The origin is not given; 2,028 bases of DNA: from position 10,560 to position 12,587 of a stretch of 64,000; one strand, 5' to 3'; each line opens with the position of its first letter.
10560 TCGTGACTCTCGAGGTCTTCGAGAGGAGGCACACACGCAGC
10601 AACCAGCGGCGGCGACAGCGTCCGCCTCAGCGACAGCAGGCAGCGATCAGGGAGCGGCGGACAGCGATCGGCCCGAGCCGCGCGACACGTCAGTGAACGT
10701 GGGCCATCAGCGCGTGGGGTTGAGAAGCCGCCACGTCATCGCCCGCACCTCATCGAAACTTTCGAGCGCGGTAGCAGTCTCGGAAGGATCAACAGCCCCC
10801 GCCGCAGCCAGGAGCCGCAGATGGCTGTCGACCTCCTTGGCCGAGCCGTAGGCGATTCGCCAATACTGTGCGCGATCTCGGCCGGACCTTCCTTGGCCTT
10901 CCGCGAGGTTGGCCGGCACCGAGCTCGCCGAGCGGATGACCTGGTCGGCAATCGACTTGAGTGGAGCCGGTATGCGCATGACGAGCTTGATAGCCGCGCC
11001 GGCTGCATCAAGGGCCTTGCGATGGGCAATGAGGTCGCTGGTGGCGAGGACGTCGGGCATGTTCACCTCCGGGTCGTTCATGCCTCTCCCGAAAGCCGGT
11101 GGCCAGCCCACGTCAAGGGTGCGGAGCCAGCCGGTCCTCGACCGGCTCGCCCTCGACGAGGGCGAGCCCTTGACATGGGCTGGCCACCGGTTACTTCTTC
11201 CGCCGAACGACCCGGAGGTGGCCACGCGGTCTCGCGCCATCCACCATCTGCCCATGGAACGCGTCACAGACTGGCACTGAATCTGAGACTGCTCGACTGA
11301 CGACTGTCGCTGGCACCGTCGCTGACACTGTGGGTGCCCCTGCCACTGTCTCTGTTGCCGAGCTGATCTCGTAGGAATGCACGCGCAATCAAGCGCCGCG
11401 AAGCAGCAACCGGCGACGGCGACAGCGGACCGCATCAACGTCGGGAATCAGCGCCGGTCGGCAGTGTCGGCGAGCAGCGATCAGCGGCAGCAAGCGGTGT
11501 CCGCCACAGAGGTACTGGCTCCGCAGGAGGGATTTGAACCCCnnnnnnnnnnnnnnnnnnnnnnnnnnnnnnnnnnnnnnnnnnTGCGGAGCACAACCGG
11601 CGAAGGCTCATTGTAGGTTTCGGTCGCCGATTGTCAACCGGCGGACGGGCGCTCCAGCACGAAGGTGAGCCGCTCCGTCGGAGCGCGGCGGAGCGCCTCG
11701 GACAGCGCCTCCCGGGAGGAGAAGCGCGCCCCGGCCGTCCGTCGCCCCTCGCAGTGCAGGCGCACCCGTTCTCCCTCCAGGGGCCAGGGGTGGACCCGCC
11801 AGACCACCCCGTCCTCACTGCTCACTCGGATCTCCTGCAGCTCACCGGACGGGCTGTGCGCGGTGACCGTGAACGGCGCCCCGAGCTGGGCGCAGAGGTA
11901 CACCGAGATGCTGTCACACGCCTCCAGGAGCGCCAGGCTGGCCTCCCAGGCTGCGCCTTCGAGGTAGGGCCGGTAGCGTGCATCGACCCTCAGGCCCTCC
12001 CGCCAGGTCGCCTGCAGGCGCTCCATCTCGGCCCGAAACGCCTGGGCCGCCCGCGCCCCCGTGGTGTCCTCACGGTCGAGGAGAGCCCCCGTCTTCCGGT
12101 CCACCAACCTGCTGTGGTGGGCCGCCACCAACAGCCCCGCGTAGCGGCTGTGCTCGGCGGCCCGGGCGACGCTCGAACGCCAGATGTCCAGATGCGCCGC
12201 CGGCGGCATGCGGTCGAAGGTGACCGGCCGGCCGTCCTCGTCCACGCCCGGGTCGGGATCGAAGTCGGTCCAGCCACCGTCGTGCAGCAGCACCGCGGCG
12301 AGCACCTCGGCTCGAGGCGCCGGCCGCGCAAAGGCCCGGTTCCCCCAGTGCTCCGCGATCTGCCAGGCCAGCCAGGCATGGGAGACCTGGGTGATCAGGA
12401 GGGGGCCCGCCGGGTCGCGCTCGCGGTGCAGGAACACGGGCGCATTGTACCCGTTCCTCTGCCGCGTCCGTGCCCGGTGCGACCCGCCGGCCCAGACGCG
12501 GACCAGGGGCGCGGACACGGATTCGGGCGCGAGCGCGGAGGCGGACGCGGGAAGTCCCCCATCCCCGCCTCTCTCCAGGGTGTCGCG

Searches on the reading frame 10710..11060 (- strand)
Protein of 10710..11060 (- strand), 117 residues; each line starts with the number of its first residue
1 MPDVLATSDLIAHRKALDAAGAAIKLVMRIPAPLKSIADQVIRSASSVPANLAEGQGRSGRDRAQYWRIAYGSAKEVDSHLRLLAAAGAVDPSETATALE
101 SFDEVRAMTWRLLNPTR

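Call 16: search_protein_families(library=pfam, proteins=[window:10710-11060:-], max_evalue=0.01)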
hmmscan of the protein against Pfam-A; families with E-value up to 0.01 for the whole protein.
window:10710-11060:- (117 aa): 1 family
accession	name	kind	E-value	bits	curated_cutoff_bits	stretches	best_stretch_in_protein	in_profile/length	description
PF05635.17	23S_rRNA_IVP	-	9.8e-18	64.8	33.8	1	9-109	2-104/106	23S rRNA-intervening sequence protein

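Call 17: search_protein_families(library=ncbifam, proteins=[window:10710-11060:-], max_evalue=0.01)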
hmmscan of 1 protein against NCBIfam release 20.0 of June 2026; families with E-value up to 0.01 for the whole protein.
window:10710-11060:- (117 aa): 3 families
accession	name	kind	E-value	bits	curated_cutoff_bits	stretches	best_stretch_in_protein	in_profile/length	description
TIGR02436.1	TIGR02436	subfamily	2.8e-18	66.1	24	1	14-114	3-106/109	four helix bundle protein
NF008911.0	PRK12275.1-2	subfamily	3.2e-14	53.4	137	1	9-113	6-112/118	hypothetical protein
NF008912.0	PRK12275.1-6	subfamily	4.6e-10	39.5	124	1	37-112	31-107/117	hypothetical protein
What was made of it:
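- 10710..11060 (-): Four-helix-bundle gene, 117 aa (stop codon 10707-10709). PF05635 E 1e-17 and TIGR02436 E 3e-18 (calls 16, 17).
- On 23S rRNA intervening sequence: PF05635 E 9.8e-18 and TIGR02436 E 2.8e-18 (calls 16, 17).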

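Call 20: find_homologous_proteins(query=window:10710-11060:-, max_evalue=0.00001)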
Query window:10710-11060:- (117 aa): 3755 proteins with E <= 0.00001 among 3904 candidates; the best 120 are listed.
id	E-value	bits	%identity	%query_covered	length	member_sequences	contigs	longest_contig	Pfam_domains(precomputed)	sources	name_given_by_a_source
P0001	4.8e-67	241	100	100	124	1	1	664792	PF05635.18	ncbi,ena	-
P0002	9.9e-66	236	99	100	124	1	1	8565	PF05635.18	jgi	jgi:four helix bundle protein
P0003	3.5e-61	222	92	98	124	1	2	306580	PF05635.18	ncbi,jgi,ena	-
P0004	5.4e-61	221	92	98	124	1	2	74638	PF05635.18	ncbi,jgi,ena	-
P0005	1.0e-60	220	90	98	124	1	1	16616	PF05635.18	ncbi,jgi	-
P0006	1.2e-60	220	90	98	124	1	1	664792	PF05635.18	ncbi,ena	-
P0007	1.3e-59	217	90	98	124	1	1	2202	PF05635.18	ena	-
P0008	4.4e-59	215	90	98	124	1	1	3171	PF05635.18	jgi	jgi:four helix bundle protein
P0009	5.1e-59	215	88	98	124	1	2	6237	PF05635.18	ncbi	-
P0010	1.0e-58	214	90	99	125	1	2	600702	PF05635.18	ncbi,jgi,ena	-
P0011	2.6e-58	213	88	98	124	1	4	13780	PF05635.18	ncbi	-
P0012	5.8e-57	208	88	98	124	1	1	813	PF05635.18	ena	-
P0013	8.2e-57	208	87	98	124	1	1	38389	PF05635.18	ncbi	-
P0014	9.4e-57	208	88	98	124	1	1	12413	PF05635.18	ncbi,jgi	ncbi:MAG: four helix bundle protein [Deinococcales bacterium]|jgi:four helix bundle protein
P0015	5.1e-56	205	87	98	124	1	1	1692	PF05635.18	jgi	jgi:four helix bundle protein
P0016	1.9e-55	203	86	98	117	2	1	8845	PF05635.18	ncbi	-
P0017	2.6e-55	203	86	98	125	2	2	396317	PF05635.18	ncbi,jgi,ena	jgi:four helix bundle protein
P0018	5.3e-55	202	86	97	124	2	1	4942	PF05635.18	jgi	-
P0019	9.5e-55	201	85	98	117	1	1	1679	PF05635.18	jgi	-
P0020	3.8e-54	199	83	98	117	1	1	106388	PF05635.18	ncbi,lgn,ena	-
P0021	8.0e-54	198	83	98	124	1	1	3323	PF05635.18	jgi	jgi:four helix bundle protein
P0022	4.7e-53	196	80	98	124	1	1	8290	PF05635.18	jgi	-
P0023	6.3e-53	195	83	98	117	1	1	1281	PF05635.18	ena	-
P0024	1.0e-52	195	82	98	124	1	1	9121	PF05635.18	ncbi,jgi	-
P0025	1.7e-52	194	83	98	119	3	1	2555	PF05635.18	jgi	-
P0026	2.7e-52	193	87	91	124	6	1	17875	PF05635.18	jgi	-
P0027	3.2e-52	193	81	98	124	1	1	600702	PF05635.18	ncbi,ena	-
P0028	3.8e-52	193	83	98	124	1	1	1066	PF05635.18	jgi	jgi:four helix bundle protein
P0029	4.4e-52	193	79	100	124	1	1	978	PF05635.18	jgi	jgi:four helix bundle protein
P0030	1.4e-51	191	81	98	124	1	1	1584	PF05635.18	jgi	jgi:four helix bundle protein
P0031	1.5e-51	191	81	98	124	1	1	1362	PF05635.18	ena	-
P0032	1.6e-51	191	79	98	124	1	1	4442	PF05635.18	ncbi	-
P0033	2.3e-51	190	79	99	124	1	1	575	PF05635.18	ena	-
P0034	2.8e-51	190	80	98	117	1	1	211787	PF05635.18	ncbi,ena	-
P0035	3.1e-51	190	79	99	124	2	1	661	PF05635.18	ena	-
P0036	4.7e-51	189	79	98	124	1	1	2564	PF05635.18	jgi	-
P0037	5.6e-51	189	80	98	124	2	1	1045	PF05635.18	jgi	-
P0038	6.8e-51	189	79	98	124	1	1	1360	PF05635.18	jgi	jgi:four helix bundle protein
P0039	7.2e-51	189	79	100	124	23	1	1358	PF05635.18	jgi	jgi:four helix bundle protein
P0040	7.3e-51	189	79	98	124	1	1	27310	PF05635.18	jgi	-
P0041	1.1e-50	188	79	98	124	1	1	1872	PF05635.18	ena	-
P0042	1.1e-50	188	79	98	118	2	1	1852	PF05635.18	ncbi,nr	ncbi:MAG TPA: four helix bundle protein [Chondromyces sp.]|nr:four helix bundle protein [Chondromyce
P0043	1.2e-50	188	78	98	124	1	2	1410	PF05635.18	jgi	jgi:four helix bundle protein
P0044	1.7e-50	188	79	98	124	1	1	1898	PF05635.18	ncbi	-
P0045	1.7e-50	187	79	99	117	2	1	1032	PF05635.18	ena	-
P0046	1.8e-50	187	86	91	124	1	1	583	PF05635.18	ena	-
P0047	1.9e-50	187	79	98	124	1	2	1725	PF05635.18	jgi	jgi:four helix bundle protein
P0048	2.0e-50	187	80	98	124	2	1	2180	PF05635.18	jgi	-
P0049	2.5e-50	187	77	100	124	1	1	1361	PF05635.18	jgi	jgi:four helix bundle protein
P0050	2.7e-50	187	78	99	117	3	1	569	PF05635.18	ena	-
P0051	3.0e-50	187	79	98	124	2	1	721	PF05635.18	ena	-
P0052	3.7e-50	186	80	98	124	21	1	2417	PF05635.18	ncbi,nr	ncbi:MAG TPA: four helix bundle protein [Chondromyces sp.]|nr:four helix bundle protein [Chondromyce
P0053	4.9e-50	186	78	100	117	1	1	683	PF05635.18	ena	-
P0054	5.4e-50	186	77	98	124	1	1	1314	PF05635.18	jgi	jgi:four helix bundle protein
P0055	6.2e-50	186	79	98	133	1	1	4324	PF05635.18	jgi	-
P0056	6.4e-50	186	78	98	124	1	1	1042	PF05635.18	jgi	jgi:four helix bundle protein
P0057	7.4e-50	185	78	98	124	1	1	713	PF05635.18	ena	-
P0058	7.4e-50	185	78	100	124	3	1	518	PF05635.18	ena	-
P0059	7.4e-50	185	77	98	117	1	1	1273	PF05635.18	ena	-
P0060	8.0e-50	185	77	98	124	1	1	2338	PF05635.18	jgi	jgi:four helix bundle protein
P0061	8.6e-50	185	79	98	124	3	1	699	PF05635.18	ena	-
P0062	9.0e-50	185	77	98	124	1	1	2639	PF05635.18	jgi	jgi:four helix bundle protein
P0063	9.1e-50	185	77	98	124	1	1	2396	PF05635.18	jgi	jgi:four helix bundle protein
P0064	1.1e-49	185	77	98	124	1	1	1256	PF05635.18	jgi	jgi:four helix bundle protein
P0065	1.2e-49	185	79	98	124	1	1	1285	PF05635.18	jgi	-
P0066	1.2e-49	185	79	97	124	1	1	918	PF05635.18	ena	-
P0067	1.3e-49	185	77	98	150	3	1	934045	PF05635.18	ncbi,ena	-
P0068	1.5e-49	184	79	98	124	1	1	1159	PF05635.18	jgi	-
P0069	1.9e-49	184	76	98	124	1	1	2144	PF05635.18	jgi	jgi:four helix bundle protein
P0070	2.0e-49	184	83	91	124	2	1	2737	PF05635.18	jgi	jgi:four helix bundle protein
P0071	2.0e-49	184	77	98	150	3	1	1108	PF05635.18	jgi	jgi:four helix bundle protein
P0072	2.2e-49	184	78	98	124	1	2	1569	PF05635.18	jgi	-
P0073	2.2e-49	184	78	98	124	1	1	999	PF05635.18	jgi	jgi:four helix bundle protein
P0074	2.5e-49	184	78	98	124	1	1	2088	PF05635.18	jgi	jgi:four helix bundle protein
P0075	2.5e-49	184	77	98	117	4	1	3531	PF05635.18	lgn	-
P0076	2.8e-49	184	76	98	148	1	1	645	PF05635.18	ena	-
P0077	3.0e-49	183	78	99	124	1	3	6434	PF05635.18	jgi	jgi:four helix bundle protein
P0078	3.7e-49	183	77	98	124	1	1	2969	PF05635.18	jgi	-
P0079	4.1e-49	183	78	98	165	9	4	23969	PF05635.18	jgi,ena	jgi:four helix bundle protein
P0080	4.4e-49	183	77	98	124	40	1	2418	PF05635.18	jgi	jgi:four helix bundle protein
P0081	4.6e-49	183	81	93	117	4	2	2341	PF05635.18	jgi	-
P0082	4.7e-49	183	78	98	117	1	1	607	PF05635.18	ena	-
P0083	4.8e-49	183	74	99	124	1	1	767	PF05635.18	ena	-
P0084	4.8e-49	183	78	100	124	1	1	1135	PF05635.18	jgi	-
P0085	5.0e-49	183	75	100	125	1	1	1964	PF05635.18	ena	-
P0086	5.2e-49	183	78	99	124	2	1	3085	PF05635.18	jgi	jgi:four helix bundle protein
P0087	5.5e-49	183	78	98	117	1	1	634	PF05635.18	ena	-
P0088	5.6e-49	183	77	98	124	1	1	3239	PF05635.18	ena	-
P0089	5.9e-49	183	78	100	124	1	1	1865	PF05635.18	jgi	jgi:four helix bundle protein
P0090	6.0e-49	182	77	98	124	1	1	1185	PF05635.18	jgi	-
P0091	6.4e-49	182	78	99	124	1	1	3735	PF05635.18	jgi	-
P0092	6.4e-49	182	78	98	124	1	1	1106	PF05635.18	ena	-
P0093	6.6e-49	182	78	98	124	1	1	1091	PF05635.18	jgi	jgi:four helix bundle protein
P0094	7.9e-49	182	76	100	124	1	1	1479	PF05635.18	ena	-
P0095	9.4e-49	182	76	98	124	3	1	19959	PF05635.18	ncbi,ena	-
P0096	9.8e-49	182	77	98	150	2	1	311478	PF05635.18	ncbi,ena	-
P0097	1.0e-48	182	78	98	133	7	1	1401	PF05635.18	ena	-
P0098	1.0e-48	182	76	99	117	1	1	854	PF05635.18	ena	-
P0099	1.0e-48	182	76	99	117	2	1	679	PF05635.18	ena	-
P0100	1.0e-48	182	76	98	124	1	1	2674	PF05635.18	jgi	jgi:four helix bundle protein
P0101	1.2e-48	182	77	98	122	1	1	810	PF05635.18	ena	-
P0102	1.2e-48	182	78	98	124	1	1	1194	PF05635.18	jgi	jgi:four helix bundle protein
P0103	1.2e-48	182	78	98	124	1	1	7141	PF05635.18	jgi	-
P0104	1.3e-48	181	78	98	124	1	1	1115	PF05635.18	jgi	jgi:four helix bundle protein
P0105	1.4e-48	181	77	98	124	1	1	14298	PF05635.18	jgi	-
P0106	1.4e-48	181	78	98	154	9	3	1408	PF05635.18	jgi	-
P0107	1.4e-48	181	78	98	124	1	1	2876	PF05635.18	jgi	jgi:four helix bundle protein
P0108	1.5e-48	181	74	98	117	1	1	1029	PF05635.18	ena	-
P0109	1.5e-48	181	77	98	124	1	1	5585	PF05635.18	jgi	jgi:four helix bundle protein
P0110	1.5e-48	181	77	98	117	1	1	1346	PF05635.18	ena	-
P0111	1.6e-48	181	77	98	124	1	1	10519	PF05635.18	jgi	-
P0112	1.7e-48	181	76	98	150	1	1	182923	PF05635.18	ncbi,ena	-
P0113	1.7e-48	181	76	99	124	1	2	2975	PF05635.18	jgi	-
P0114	2.0e-48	181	76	98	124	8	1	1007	PF05635.18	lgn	-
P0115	2.0e-48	181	77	98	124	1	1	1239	PF05635.18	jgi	jgi:four helix bundle protein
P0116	2.1e-48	181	76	98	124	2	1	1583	PF05635.18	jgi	-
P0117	2.1e-48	181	77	100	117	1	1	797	PF05635.18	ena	-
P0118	2.4e-48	181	76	99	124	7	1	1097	PF05635.18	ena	-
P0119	2.5e-48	181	76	98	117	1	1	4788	PF05635.18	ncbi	-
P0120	2.5e-48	181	76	98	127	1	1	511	PF05635.18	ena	-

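Call 21: find_related_loci(query=window:10710-11060:-, collection=genome_contigs, flank=2500)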
Query window:10710-11060:- (117 aa) in genome_contigs; peptide patterns used: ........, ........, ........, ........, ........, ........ (x = any residue, [..] = any of these).
573 stretches matched a pattern (row limit reached: there are more); 183 encode a relative of the query (tblastn E <= 1e-3); the best 80 are kept; 80 distinct loci.
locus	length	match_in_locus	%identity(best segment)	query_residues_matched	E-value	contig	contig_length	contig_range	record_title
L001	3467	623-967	78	1-115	4e-58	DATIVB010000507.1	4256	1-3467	MAG TPA_asm: Chondromyces sp. isolate SMAG_U15996 k141_131456, whole genome shotgun sequence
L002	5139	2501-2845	80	1-115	5e-58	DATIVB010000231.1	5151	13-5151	MAG TPA_asm: Chondromyces sp. isolate SMAG_U15996 k141_43120, whole genome shotgun sequence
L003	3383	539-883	78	1-115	5e-58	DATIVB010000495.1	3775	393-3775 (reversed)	MAG TPA_asm: Chondromyces sp. isolate SMAG_U15996 k141_130639, whole genome shotgun sequence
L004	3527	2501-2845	81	1-115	3e-58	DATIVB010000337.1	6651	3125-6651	MAG TPA_asm: Chondromyces sp. isolate SMAG_U15996 k141_10156, whole genome shotgun sequence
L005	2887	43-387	80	1-115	5e-58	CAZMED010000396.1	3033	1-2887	MAG TPA_asm: uncultured Thermoanaerobaculia bacterium isolate binchicken_co176_97 genome assembly, contig: NODE_42121_le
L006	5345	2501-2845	80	1-115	6e-58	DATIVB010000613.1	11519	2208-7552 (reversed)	MAG TPA_asm: Chondromyces sp. isolate SMAG_U15996 k141_24012, whole genome shotgun sequence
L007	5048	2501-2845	79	1-115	2e-57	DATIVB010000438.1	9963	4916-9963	MAG TPA_asm: Chondromyces sp. isolate SMAG_U15996 k141_90399, whole genome shotgun sequence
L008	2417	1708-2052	80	1-115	8e-58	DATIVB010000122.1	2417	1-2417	MAG TPA_asm: Chondromyces sp. isolate SMAG_U15996 k141_410705, whole genome shotgun sequence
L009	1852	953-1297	79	1-115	3e-58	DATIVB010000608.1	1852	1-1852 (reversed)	MAG TPA_asm: Chondromyces sp. isolate SMAG_U15996 k141_431874, whole genome shotgun sequence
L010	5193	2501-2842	80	1-114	7e-57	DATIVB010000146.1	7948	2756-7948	MAG TPA_asm: Chondromyces sp. isolate SMAG_U15996 k141_671341, whole genome shotgun sequence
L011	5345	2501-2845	77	1-115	1e-56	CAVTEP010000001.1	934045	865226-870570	MAG: Candidatus Sulfomarinibacteraceae bacterium isolate MFD09779.bin.1.340 genome assembly, contig: contig_13058, whole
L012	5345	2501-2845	77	1-115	3e-56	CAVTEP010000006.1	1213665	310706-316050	MAG: Candidatus Sulfomarinibacteraceae bacterium isolate MFD09779.bin.1.340 genome assembly, contig: contig_47017, whole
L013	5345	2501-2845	77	1-115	1e-55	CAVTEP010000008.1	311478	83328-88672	MAG: Candidatus Sulfomarinibacteraceae bacterium isolate MFD09779.bin.1.340 genome assembly, contig: contig_49989, whole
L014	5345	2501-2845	77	1-115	7e-56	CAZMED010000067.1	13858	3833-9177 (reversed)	MAG TPA_asm: uncultured Thermoanaerobaculia bacterium isolate binchicken_co176_97 genome assembly, contig: NODE_2903_len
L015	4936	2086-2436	75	1-117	3e-55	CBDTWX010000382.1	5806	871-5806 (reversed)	MAG TPA_asm: uncultured Thermoanaerobaculia bacterium isolate ERR2431952_concoct_53 genome assembly, contig: ERZ23880211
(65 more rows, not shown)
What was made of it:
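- The module is multi-copy (call 21).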

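Call 38: find_encoding_contigs(protein=P0006, flank=3000, max_places=3)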
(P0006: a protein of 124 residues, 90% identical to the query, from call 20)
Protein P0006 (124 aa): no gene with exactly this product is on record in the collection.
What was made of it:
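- Tried and rejected: P0006, the second copy on the window's own contig, could not be looked up (call 38).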

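Call 39: find_encoding_contigs(protein=P0003, flank=3000, max_places=4)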
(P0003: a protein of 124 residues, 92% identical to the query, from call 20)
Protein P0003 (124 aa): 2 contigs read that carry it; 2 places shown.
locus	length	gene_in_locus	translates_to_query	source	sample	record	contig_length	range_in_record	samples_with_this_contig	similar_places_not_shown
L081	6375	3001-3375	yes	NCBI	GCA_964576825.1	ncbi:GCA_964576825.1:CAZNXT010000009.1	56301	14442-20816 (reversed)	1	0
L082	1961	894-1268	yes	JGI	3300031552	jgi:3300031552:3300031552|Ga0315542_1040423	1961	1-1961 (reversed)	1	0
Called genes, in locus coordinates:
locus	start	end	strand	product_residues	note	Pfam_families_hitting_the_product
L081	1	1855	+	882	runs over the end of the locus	PF00246:Peptidase_M14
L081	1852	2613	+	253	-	PF02146:SIR2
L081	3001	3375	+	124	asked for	PF05635:23S_rRNA_IVP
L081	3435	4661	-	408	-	PF00266:Aminotran_5, PF01053:Cys_Met_Meta_PP (weak), PF01041:DegT_DnrJ_EryC1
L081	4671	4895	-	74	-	PF11146:DUF2905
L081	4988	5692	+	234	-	PF04493:Endonuclease_5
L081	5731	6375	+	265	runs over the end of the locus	-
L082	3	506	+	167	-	PF02146:SIR2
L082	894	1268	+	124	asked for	PF05635:23S_rRNA_IVP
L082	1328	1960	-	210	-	?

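Call 56: search_dna_similar(query=window:10710-11060:-, collection=plasmids, mode=protein, max_evalue=0.000001, max_rows=40)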
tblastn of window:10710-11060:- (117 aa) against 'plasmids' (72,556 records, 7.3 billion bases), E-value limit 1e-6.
Records with a match: 1; places in all: 1; records where one place covers at least 80% of the query: 0.
Best place of each record, by identity: <60% 1.
By first word of the organism name: Geminocystis 1.
By predicted mobility (MOB-suite, as given by PLSDB): non-mobilizable 1.
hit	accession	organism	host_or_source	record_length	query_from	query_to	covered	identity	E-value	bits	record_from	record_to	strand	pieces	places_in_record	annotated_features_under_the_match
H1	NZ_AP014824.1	Geminocystis sp. NIES-3709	-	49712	1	88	75%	35.9%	9e-7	53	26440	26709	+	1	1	four helix bundle protein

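Call 57: get_annotated_region(hit=H1, flank=1500)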
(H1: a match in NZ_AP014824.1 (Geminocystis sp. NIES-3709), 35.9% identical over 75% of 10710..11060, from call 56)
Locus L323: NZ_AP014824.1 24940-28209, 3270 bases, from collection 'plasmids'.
description: Geminocystis sp. NIES-3709 plasmid pGM3709_03, complete sequence
organism: Geminocystis sp. NIES-3709 (NCBI taxid 1617448)
taxonomy: Bacteria; Cyanobacteriota; Cyanophyceae; Chroococcales; Geminocystaceae; Geminocystis; Geminocystis sp. NIES-3709
host: -; source: -; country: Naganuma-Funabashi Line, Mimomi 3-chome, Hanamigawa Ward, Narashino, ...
typing (MOB-suite, as given by PLSDB): non-mobilizable
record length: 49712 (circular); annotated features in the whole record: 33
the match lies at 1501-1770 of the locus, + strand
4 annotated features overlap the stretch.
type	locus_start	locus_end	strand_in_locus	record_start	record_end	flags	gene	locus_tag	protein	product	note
CDS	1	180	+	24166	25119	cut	-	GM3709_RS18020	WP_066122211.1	site-specific integrase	GO:0015074 - DNA integration [Evidence IEA]; GO:0006310 - DNA recombination [Evidence IEA]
CDS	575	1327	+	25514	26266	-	-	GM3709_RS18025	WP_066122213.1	AAA family ATPase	-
CDS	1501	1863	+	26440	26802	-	-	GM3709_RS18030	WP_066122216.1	four helix bundle protein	-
CDS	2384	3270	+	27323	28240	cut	-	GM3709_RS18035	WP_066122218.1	ParB/RepB/Spo0J family partition protein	GO:0007059 - chromosome segregation [Evidence IEA]; GO:0000910 - cytokinesis [Evidence IEA]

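Call 77: search_protein_families(library=pfam, proteins=[L006:3114-4322:-], max_evalue=0.001)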
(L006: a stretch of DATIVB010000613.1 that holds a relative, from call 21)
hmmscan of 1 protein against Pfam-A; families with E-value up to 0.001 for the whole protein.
L006:3114-4322:- (403 aa): 2 families
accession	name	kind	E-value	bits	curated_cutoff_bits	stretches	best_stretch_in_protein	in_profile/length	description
PF01610.23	DDE_Tnp_ISL3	-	6.7e-69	232.8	23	1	156-391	1-240/240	Transposase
PF13542.12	HTH_Tnp_ISL3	-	1.9e-07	30.9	27.4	1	91-138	1-48/51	Helix-turn-helix domain of transposase family ISL3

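Call 83: search_solved_structures(query=window:10710-11060:-, max_evalue=0.01)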
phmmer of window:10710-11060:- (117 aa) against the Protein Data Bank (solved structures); distinct sequences matched with E-value up to 0.01: 1.
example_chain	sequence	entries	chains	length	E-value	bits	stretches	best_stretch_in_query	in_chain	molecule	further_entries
2gsc_A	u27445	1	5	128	2.1e-05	28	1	36-115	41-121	Putative uncharacterized protein XCC0516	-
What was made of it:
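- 10710..11060 (-): Nearest solved structure 2GSC (call 83).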

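Call 85: find_related_loci(query=window:10710-11060:-, collection=viral_contigs, flank=1500)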
Query window:10710-11060:- (117 aa) in viral_contigs; peptide patterns used: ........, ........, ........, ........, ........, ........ (x = any residue, [..] = any of these).
19 stretches matched a pattern, but none encodes a relative of the query by tblastn (E <= 1e-3).
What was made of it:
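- Tried and rejected: Viral contigs searched with the protein: no relatives (call 85).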

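Call 86: find_encoding_contigs(protein=P0002, flank=1500, max_places=2)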
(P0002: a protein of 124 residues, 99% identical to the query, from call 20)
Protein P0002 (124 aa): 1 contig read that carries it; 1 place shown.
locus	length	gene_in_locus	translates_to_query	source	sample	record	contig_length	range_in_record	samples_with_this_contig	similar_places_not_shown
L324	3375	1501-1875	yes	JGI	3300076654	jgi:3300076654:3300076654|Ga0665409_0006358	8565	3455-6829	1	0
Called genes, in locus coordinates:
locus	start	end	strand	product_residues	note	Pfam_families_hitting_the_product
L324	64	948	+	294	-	PF13030:DUF3891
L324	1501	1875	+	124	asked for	PF05635:23S_rRNA_IVP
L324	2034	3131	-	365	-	PF13439:Glyco_transf_4, PF13579:Glyco_trans_4_4, PF00534:Glycos_transf_1, PF13692:Glyco_trans_1_4, PF13524:Glyco_trans_1_2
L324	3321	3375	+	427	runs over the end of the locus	PF02812:ELFV_dehydrog_N, PF00208:ELFV_dehydrog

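Call 87: find_encoding_contigs(protein=P0010, flank=1500, max_places=2)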
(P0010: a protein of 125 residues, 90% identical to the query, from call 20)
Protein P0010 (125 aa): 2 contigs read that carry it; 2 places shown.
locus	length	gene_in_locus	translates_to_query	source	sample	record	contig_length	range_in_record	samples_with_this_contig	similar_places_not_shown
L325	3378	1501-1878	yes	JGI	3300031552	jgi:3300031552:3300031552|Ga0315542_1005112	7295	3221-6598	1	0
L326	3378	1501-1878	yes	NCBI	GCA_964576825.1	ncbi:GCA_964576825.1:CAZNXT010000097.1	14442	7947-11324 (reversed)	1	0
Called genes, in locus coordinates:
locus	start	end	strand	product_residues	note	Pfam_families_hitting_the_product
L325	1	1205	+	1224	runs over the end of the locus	PF02811:PHP, PF07733:DNA_pol3_alpha, PF17657:DNA_pol3_finger, PF14579:HHH_6, PF01336:tRNA_anti-codon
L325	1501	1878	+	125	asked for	PF05635:23S_rRNA_IVP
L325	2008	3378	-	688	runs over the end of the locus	PF01804:Penicil_amidase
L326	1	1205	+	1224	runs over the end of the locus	PF02811:PHP, PF07733:DNA_pol3_alpha, PF17657:DNA_pol3_finger, PF14579:HHH_6, PF01336:tRNA_anti-codon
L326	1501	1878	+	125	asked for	PF05635:23S_rRNA_IVP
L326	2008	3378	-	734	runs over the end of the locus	PF01804:Penicil_amidase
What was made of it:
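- On Diversity-generating retroelement accessory protein (Avd): No reverse transcriptase was seen in the called genes of L081, L324 or L325 (calls 39, 86, 87).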

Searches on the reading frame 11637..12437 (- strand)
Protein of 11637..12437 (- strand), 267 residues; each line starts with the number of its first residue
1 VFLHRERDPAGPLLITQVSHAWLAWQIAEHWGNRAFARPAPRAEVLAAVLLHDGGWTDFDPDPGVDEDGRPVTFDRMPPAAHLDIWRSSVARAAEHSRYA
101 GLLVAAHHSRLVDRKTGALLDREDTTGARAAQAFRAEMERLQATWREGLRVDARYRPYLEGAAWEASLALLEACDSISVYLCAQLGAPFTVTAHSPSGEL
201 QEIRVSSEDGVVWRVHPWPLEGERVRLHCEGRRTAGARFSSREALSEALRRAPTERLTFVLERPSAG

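Call 78: search_protein_families(library=pfam, proteins=[window:11637-12437:-], max_evalue=0.001)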
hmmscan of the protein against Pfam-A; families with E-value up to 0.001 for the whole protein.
seq(267 aa): 1 family
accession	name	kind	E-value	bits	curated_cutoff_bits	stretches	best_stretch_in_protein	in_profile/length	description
PF13030.11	DUF3891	-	6.8e-43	147.4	24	1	10-232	8-215/219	Protein of unknown function (DUF3891)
